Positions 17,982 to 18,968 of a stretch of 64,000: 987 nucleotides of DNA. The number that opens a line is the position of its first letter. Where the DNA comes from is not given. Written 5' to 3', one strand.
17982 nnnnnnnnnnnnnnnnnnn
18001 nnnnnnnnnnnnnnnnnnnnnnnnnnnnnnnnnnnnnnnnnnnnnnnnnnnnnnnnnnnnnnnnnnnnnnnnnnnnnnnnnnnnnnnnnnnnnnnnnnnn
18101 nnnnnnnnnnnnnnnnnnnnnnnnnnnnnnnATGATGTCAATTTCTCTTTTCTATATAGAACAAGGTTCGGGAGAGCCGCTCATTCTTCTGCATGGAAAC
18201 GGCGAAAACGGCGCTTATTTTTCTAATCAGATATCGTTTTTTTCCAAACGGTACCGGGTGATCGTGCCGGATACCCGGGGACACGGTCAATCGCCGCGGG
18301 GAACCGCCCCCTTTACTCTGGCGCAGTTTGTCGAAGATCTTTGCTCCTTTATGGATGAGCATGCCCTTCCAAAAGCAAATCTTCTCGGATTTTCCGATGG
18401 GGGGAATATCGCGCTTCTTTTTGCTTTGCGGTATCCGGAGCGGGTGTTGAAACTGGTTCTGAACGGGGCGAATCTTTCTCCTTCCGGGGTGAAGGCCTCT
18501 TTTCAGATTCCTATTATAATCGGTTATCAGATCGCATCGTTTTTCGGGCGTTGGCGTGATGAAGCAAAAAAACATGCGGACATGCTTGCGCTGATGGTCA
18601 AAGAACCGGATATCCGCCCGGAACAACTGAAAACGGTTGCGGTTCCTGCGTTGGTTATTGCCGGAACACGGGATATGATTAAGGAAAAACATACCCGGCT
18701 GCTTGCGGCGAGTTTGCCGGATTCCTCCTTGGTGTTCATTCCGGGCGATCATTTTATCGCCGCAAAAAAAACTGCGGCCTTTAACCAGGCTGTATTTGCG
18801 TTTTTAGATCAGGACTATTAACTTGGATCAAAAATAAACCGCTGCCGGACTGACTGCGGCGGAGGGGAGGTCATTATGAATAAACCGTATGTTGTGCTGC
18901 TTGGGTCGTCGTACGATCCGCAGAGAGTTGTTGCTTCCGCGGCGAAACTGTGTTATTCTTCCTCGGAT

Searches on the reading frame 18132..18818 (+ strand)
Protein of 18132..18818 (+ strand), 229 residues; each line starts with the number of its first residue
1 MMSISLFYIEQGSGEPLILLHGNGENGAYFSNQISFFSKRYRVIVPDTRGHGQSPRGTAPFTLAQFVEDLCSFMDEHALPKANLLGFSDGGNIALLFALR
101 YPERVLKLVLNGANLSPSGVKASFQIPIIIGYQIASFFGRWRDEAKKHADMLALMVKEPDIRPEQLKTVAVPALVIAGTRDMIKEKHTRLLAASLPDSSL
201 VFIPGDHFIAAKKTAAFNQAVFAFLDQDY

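Call 34: find_encoding_contigs(protein=window:18132-18818:+, flank=2500, max_places=8)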
Protein window:18132-18818:+ (229 aa): 1 contig read that carries it; 1 place shown.
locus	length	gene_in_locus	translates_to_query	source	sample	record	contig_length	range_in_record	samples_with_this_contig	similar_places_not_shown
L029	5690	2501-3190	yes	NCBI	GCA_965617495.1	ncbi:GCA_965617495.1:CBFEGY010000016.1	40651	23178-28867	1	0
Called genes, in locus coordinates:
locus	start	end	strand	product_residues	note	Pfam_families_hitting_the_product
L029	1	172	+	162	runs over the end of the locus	-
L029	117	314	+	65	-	-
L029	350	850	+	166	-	PF05198:IF3_N, PF00707:IF3_C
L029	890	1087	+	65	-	PF01632:Ribosomal_L35p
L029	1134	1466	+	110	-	PF00453:Ribosomal_L20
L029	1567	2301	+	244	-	PF01171:ATP_bind_3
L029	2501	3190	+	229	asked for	PF00561:Abhydrolase_1, PF03959:FSH1 (faint), PF12146:Hydrolase_4, PF12697:Abhydrolase_6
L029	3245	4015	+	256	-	PF02511:Thy1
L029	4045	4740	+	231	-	PF01712:dNK, PF02223:Thymidylate_kin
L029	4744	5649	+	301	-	PF09924:LPG_synthase_C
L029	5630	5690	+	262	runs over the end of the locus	-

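Call 35: find_homologous_proteins(query=window:18132-18818:+, max_evalue=1e-40)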
Query window:18132-18818:+ (229 aa): 7912 proteins with E <= 1e-40 among 8000 candidates; the best 120 are listed.
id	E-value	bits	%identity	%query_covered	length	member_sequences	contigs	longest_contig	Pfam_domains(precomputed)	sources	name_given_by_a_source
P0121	1.8e-146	504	100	100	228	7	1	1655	PF03959.20,PF12697.14,PF00561.27,PF12146.16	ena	-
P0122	4.8e-146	502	100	100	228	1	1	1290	PF03959.20,PF12697.14,PF00561.27,PF12146.16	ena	-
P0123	3.1e-135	467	93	99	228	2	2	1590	PF03959.20,PF12697.14,PF00561.27,PF12146.16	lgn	-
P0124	8.1e-95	335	68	98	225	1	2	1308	PF03959.20,PF12697.14,PF03096.21,PF00561.27,PF12146.16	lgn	-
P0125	1.0e-94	334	67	99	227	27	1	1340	PF03959.20,PF12697.14,PF00561.27,PF12146.16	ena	-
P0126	3.9e-94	333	99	68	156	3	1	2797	PF00561.27,PF12146.16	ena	-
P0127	2.5e-93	330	67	98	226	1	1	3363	PF03959.20,PF12697.14,PF03096.21,PF00561.27,PF12146.16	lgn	-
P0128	2.7e-93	330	64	99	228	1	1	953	PF03959.20,PF12697.14,PF00561.27,PF12146.16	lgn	-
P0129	3.0e-93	330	64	99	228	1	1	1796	PF03959.20,PF12697.14,PF00561.27,PF12146.16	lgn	-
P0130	3.1e-93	330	64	99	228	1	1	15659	PF12697.14,PF00561.27,PF12146.16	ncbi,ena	-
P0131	4.1e-93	329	64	99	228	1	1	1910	PF03959.20,PF12697.14,PF00561.27,PF12146.16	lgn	-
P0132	4.2e-93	329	64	99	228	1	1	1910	PF03959.20,PF12697.14,PF00561.27,PF12146.16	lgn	-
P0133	5.2e-93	329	64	99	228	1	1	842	PF03959.20,PF12697.14,PF00561.27,PF12146.16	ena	-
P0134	5.7e-93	329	64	98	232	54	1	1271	PF03959.20,PF12697.14,PF00561.27,PF12146.16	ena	-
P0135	5.8e-93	329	64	99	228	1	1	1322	PF03959.20,PF12697.14,PF00561.27,PF12146.16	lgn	-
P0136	5.8e-93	329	64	99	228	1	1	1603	PF03959.20,PF12697.14,PF00561.27,PF12146.16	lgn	-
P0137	7.9e-93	328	64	99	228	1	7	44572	PF03959.20,PF12697.14,PF00561.27,PF12146.16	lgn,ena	-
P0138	7.9e-93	328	64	99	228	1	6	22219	PF03959.20,PF12697.14,PF00561.27,PF12146.16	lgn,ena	-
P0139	9.0e-93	328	67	98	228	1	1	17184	PF03959.20,PF12697.14,PF00561.27,PF12146.16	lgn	-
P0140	9.0e-93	328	64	98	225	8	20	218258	PF03959.20,PF12697.14,PF00561.27,PF12146.16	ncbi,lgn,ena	-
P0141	9.7e-93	328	64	99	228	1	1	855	PF03959.20,PF12697.14,PF00561.27,PF12146.16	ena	-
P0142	1.1e-92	328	64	99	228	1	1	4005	PF03959.20,PF12697.14,PF00561.27,PF12146.16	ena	-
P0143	1.1e-92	328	64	99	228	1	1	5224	PF03959.20,PF12697.14,PF00561.27,PF12146.16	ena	-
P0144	1.1e-92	328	64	98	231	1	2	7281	PF03959.20,PF12697.14,PF03096.21,PF00561.27,PF12146.16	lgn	-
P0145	1.2e-92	328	65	98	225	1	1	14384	PF12697.14,PF00561.27,PF12146.16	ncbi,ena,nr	ncbi:MAG: alpha/beta fold hydrolase [Clostridiales bacterium]|nr:alpha/beta fold hydrolase [Clostrid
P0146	1.4e-92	328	64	99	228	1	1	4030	PF03959.20,PF12697.14,PF00561.27,PF12146.16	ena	-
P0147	1.4e-92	328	63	99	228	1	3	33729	PF03959.20,PF12697.14,PF00561.27,PF12146.16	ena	-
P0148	1.9e-92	327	63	99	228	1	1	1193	PF03959.20,PF12697.14,PF00561.27,PF12146.16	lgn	-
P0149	1.9e-92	327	63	99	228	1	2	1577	PF03959.20,PF12697.14,PF00561.27,PF12146.16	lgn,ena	-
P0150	1.9e-92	327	63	99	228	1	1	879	PF03959.20,PF12697.14,PF00561.27,PF12146.16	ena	-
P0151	2.1e-92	327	63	99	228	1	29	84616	PF03959.20,PF12697.14,PF00561.27,PF12146.16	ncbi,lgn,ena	-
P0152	2.5e-92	327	64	99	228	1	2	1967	PF03959.20,PF12697.14,PF00561.27,PF12146.16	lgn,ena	-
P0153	2.6e-92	327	63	99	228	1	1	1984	PF03959.20,PF12697.14,PF00561.27,PF12146.16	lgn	-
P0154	2.9e-92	326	63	99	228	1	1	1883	PF03959.20,PF12697.14,PF00561.27,PF12146.16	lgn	-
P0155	2.9e-92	326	63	99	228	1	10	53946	PF03959.20,PF12697.14,PF00561.27,PF12146.16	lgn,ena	-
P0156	2.9e-92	326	63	99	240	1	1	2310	PF03959.20,PF12697.14,PF00561.27,PF12146.16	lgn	-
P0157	3.2e-92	326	63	99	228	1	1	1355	PF03959.20,PF12697.14,PF00561.27,PF12146.16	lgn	-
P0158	3.6e-92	326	63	99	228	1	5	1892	PF03959.20,PF12697.14,PF00561.27,PF12146.16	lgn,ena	-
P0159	3.6e-92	326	63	99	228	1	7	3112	PF03959.20,PF12697.14,PF00561.27,PF12146.16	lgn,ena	-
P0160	4.0e-92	326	63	99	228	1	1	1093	PF03959.20,PF12697.14,PF00561.27,PF12146.16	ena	-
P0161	4.0e-92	326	63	99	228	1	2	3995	PF03959.20,PF12697.14,PF00561.27,PF12146.16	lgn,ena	-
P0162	4.9e-92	326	63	99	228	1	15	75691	PF03959.20,PF12697.14,PF00561.27,PF12146.16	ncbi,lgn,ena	-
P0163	4.9e-92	326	63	99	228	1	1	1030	PF03959.20,PF12697.14,PF00561.27,PF12146.16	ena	-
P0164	5.6e-92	326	63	99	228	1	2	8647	PF03959.20,PF12697.14,PF00561.27,PF12146.16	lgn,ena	-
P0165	7.7e-92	325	63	99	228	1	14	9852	PF03959.20,PF12697.14,PF00561.27,PF12146.16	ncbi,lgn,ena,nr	ncbi:MAG: alpha/beta hydrolase [Clostridiales bacterium]|nr:alpha/beta hydrolase [Clostridiales bact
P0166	8.4e-92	325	63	99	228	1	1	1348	PF03959.20,PF12697.14,PF00561.27,PF12146.16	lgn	-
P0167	9.4e-92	325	63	99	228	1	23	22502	PF03959.20,PF12697.14,PF00561.27,PF12146.16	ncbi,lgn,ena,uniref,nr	ncbi:alpha/beta hydrolase [Evtepia sp.]|uniref:alpha/beta fold hydrolase n=1 Tax=Evtepia sp. TaxID=2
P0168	9.5e-92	325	63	99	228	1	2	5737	PF03959.20,PF12697.14,PF00561.27,PF12146.16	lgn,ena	-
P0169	9.5e-92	325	63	99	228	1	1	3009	PF03959.20,PF12697.14,PF00561.27,PF12146.16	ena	-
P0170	1.0e-91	325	65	99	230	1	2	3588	PF03959.20,PF12697.14,PF03096.21,PF00561.27,PF12146.16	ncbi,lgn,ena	-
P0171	1.0e-91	325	63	99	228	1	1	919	PF03959.20,PF12697.14,PF00561.27,PF12146.16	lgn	-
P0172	1.1e-91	325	63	99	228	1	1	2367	PF03959.20,PF12697.14,PF00561.27,PF12146.16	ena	-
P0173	1.2e-91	325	63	99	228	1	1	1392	PF03959.20,PF12697.14,PF00561.27,PF12146.16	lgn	-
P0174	1.2e-91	324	65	99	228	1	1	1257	PF03959.20,PF12697.14,PF00561.27,PF12146.16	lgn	-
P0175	1.3e-91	324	63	99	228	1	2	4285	PF03959.20,PF12697.14,PF00561.27,PF12146.16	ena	-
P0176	1.3e-91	324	63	99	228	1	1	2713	PF03959.20,PF12697.14,PF00561.27,PF12146.16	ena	-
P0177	1.3e-91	324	66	99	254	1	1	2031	PF03959.20,PF12697.14,PF03096.21,PF00561.27,PF12146.16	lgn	-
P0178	1.5e-91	324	63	99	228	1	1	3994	PF03959.20,PF12697.14,PF00561.27,PF12146.16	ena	-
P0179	1.6e-91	324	63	99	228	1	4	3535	PF03959.20,PF12697.14,PF00561.27,PF12146.16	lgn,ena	-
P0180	2.2e-91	324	63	99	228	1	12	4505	PF03959.20,PF12697.14,PF00561.27,PF12146.16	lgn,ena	-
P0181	2.2e-91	324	63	99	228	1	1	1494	PF03959.20,PF12697.14,PF00561.27,PF12146.16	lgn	-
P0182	2.7e-91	323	63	99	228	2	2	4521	PF03959.20,PF12697.14,PF00561.27,PF12146.16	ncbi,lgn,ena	ncbi:MAG: alpha/beta fold hydrolase [Evtepia sp.]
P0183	2.8e-91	323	62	98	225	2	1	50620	PF03959.20,PF12697.14,PF03096.21,PF00561.27,PF12146.16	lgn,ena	-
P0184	3.0e-91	323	63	99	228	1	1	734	PF03959.20,PF12697.14,PF00561.27,PF12146.16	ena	-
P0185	3.0e-91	323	63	99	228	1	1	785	PF03959.20,PF12697.14,PF00561.27,PF12146.16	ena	-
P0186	3.0e-91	323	63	99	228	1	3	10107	PF03959.20,PF12697.14,PF00561.27,PF12146.16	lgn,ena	-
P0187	3.4e-91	323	63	99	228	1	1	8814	PF03959.20,PF12697.14,PF00561.27,PF12146.16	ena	-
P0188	3.6e-91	323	67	98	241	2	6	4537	PF03959.20,PF12697.14,PF03096.21,PF00561.27,PF12146.16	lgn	-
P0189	4.5e-91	323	65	98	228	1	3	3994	PF03959.20,PF12697.14,PF00561.27,PF12146.16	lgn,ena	-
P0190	4.8e-91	322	63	99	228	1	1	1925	PF12697.14,PF00561.27,PF12146.16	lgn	-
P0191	4.8e-91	322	65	98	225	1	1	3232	PF03959.20,PF12697.14,PF03096.21,PF00561.27,PF12146.16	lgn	-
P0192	5.3e-91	322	63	99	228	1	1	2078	PF03959.20,PF12697.14,PF00561.27,PF12146.16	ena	-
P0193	5.5e-91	322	65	98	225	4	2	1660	PF03959.20,PF12697.14,PF00561.27,PF12146.16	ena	-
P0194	5.8e-91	322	62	99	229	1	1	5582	PF12697.14,PF00561.27,PF12146.16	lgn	-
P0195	5.8e-91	322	63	99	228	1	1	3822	PF03959.20,PF12697.14,PF00561.27,PF12146.16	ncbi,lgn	-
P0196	5.8e-91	322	63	99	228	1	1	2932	PF03959.20,PF12697.14,PF00561.27,PF12146.16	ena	-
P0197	5.8e-91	322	63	99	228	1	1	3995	PF03959.20,PF12697.14,PF00561.27,PF12146.16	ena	-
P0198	5.9e-91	322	63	99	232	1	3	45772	PF03959.20,PF12697.14,PF00561.27,PF12146.16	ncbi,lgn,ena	-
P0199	6.3e-91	322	66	98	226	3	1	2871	PF03959.20,PF12697.14,PF03096.21,PF00561.27,PF12146.16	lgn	-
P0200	7.3e-91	322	63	99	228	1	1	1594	PF03959.20,PF12697.14,PF00561.27,PF12146.16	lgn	-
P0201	7.9e-91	322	63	99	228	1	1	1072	PF03959.20,PF12697.14,PF00561.27,PF12146.16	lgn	-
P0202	8.2e-91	322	63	99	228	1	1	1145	PF03959.20,PF12697.14,PF00561.27,PF12146.16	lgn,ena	-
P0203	9.0e-91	322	63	99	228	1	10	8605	PF03959.20,PF12697.14,PF00561.27,PF12146.16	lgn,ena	-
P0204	9.0e-91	322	63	99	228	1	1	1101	PF03959.20,PF12697.14,PF00561.27,PF12146.16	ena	-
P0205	9.0e-91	322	63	99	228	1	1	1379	PF03959.20,PF12697.14,PF00561.27,PF12146.16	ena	-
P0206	9.3e-91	322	65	98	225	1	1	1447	PF03959.20,PF12697.14,PF03096.21,PF00561.27,PF12146.16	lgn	-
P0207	1.0e-90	321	63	98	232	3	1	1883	PF03959.20,PF12697.14,PF00561.27,PF00975.27,PF12146.16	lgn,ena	-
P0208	1.1e-90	321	64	97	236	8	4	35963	PF03959.20,PF12697.14,PF03096.21,PF00561.27,PF12146.16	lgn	-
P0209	1.2e-90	321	66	98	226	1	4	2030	PF03959.20,PF12697.14,PF03096.21,PF00561.27,PF12146.16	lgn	-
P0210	1.2e-90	321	66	98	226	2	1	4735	PF03959.20,PF12697.14,PF03096.21,PF00561.27,PF12146.16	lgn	-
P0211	1.2e-90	321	65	98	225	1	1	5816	PF03959.20,PF12697.14,PF00561.27,PF12146.16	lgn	-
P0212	1.3e-90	321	63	99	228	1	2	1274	PF12697.14,PF00561.27,PF12146.16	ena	-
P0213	1.6e-90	321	63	98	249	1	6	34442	PF03959.20,PF12697.14,PF03096.21,PF00561.27,PF12146.16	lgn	-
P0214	1.7e-90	321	63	99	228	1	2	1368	PF03959.20,PF12697.14,PF00561.27,PF12146.16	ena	-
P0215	1.7e-90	321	63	99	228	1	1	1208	PF03959.20,PF12697.14,PF00561.27,PF12146.16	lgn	-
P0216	1.7e-90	321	65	98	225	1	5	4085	PF03959.20,PF12697.14,PF03096.21,PF00561.27,PF12146.16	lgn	-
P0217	2.1e-90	320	63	99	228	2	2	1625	PF12697.14,PF00561.27,PF12146.16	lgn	-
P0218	2.6e-90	320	64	99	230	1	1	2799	PF03959.20,PF12697.14,PF03096.21,PF00561.27,PF12146.16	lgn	-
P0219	2.6e-90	320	64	99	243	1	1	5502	PF03959.20,PF12697.14,PF03096.21,PF00561.27,PF12146.16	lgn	-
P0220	2.7e-90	320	63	99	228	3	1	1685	PF03959.20,PF12697.14,PF00561.27,PF12146.16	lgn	-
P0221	2.7e-90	320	64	98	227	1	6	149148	PF03959.20,PF12697.14,PF03096.21,PF00561.27,PF12146.16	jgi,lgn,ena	-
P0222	2.8e-90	320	62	98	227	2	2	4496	PF03959.20,PF12697.14,PF00561.27,PF12146.16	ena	-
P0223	2.9e-90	320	65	98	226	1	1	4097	PF03959.20,PF12697.14,PF00561.27,PF12146.16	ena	-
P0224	3.8e-90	320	64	99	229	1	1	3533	PF03959.20,PF12697.14,PF03096.21,PF00561.27,PF12146.16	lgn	-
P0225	3.9e-90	320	65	99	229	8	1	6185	PF12697.14,PF03096.21,PF00561.27,PF12146.16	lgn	-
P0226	4.6e-90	319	65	98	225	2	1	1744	PF03959.20,PF12697.14,PF03096.21,PF00561.27,PF12146.16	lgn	-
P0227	4.8e-90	319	63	98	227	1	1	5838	PF03959.20,PF12697.14,PF00561.27,PF12146.16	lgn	-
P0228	5.5e-90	319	62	99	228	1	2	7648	PF03959.20,PF12697.14,PF00561.27,PF12146.16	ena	-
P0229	6.3e-90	319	62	99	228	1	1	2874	PF03959.20,PF12697.14,PF00561.27,PF12146.16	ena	-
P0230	6.6e-90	319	62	99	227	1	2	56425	PF03959.20,PF12697.14,PF00561.27,PF12146.16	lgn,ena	-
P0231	6.8e-90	319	63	99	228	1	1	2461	PF03959.20,PF12697.14,PF03096.21,PF00561.27,PF12146.16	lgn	-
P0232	7.9e-90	319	65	98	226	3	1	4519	PF03959.20,PF12697.14,PF03096.21,PF00561.27,PF12146.16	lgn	-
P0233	9.2e-90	318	64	97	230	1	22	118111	PF12697.14,PF00561.27,PF12146.16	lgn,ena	-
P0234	1.0e-89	318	64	98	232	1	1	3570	PF12697.14,PF00561.27,PF12146.16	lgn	-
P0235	1.1e-89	318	64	100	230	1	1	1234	PF03959.20,PF12697.14,PF00561.27,PF12146.16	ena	-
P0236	1.2e-89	318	62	99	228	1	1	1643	PF03959.20,PF12697.14,PF03096.21,PF00561.27,PF12146.16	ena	-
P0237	1.2e-89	318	64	99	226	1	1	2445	PF03959.20,PF12697.14,PF00561.27,PF12146.16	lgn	-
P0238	1.2e-89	318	64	100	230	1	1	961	PF03959.20,PF12697.14,PF00561.27,PF12146.16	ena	-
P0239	1.2e-89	318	63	98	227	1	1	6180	PF03959.20,PF12697.14,PF03096.21,PF00561.27,PF12146.16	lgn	-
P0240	1.6e-89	318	64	99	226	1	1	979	PF03959.20,PF12697.14,PF03096.21,PF00561.27,PF12146.16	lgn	-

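Call 36: find_encoding_contigs(protein=P0123, flank=2500, max_places=4)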
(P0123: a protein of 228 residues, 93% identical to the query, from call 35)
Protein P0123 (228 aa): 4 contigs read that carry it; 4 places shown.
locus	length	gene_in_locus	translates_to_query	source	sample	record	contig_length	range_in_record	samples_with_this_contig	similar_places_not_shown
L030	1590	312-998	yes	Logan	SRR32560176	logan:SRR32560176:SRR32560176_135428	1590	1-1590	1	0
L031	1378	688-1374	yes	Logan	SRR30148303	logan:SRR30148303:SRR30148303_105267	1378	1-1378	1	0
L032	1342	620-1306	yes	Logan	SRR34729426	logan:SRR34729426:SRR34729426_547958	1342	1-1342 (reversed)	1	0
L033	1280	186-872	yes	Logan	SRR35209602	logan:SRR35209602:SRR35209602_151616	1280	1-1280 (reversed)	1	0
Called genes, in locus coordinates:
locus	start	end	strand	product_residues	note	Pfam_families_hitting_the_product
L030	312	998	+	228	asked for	PF00561:Abhydrolase_1, PF03959:FSH1 (faint), PF12146:Hydrolase_4, PF12697:Abhydrolase_6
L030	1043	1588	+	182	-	?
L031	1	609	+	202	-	?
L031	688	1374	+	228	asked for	PF00561:Abhydrolase_1, PF03959:FSH1 (faint), PF12146:Hydrolase_4, PF12697:Abhydrolase_6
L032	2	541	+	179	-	?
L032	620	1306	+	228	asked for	PF00561:Abhydrolase_1, PF03959:FSH1 (faint), PF12146:Hydrolase_4, PF12697:Abhydrolase_6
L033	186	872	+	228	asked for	PF00561:Abhydrolase_1, PF03959:FSH1 (faint), PF12146:Hydrolase_4, PF12697:Abhydrolase_6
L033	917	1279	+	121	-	?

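Call 37: find_encoding_contigs(protein=P0121, flank=2500, max_places=8)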
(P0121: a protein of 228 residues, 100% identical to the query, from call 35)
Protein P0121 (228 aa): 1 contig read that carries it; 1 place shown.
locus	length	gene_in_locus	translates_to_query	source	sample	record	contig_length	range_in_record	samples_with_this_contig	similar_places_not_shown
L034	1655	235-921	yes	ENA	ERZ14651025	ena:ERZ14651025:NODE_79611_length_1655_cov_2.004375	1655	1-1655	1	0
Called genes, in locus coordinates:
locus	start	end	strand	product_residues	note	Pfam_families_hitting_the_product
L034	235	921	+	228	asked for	PF00561:Abhydrolase_1, PF03959:FSH1 (faint), PF12146:Hydrolase_4, PF12697:Abhydrolase_6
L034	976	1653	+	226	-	?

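Call 38: find_encoding_contigs(protein=P0139, flank=2500, max_places=3)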
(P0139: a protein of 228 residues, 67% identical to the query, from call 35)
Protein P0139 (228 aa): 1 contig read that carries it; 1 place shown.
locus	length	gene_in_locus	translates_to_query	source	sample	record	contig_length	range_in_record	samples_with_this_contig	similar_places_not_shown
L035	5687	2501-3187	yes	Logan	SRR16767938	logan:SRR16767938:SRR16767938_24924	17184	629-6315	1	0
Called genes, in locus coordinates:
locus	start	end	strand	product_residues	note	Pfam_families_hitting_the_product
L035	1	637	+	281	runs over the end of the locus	PF12804:NTP_transf_3 (faint), PF01128:IspD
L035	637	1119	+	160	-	PF02542:YgbB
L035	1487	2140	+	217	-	PF00834:Ribul_P_3_epim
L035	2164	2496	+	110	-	PF10694:DUF2500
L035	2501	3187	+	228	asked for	PF00561:Abhydrolase_1, PF03959:FSH1 (faint), PF12146:Hydrolase_4, PF12697:Abhydrolase_6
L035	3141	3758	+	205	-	-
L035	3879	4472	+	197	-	-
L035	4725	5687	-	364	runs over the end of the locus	PF01926:MMR_HSR1, PF02421:FeoB_N, PF06071:YchF-GTPase_C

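Call 59: find_encoding_contigs(protein=P0127, flank=2500, max_places=3)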
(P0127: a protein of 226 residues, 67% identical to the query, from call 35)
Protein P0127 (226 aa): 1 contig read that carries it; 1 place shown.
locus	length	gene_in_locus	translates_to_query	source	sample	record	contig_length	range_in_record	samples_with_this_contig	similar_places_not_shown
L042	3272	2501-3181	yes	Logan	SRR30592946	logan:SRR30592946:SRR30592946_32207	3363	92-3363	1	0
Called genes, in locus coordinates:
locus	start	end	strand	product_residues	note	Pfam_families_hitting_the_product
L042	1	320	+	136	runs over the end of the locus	?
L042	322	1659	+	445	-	PF06541:ABC_trans_CmpB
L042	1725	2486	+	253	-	PF03932:CutC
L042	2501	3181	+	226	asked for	PF00561:Abhydrolase_1, PF12146:Hydrolase_4, PF12697:Abhydrolase_6, PF03096:Ndr (faint), PF03959:FSH1 (weak)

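Call 60: find_encoding_contigs(protein=P0125, flank=2500, max_places=3)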
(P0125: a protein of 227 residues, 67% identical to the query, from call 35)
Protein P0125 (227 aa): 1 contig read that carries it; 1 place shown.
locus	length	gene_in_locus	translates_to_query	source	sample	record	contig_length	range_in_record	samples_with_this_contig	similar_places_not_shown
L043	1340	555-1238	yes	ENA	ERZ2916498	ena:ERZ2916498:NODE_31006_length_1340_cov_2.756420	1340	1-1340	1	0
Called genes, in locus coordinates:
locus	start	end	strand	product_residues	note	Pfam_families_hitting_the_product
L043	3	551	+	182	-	?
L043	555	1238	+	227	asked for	PF00561:Abhydrolase_1, PF03959:FSH1 (faint), PF12146:Hydrolase_4, PF12697:Abhydrolase_6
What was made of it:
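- On Riboswitch / transcription attenuator: More distant hydrolase orthologues have no leader at all (calls 38, 59, 60).
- Tried and rejected: The 67% orthologues sit in operons without a leader, so they say nothing (calls 38, 59, 60).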
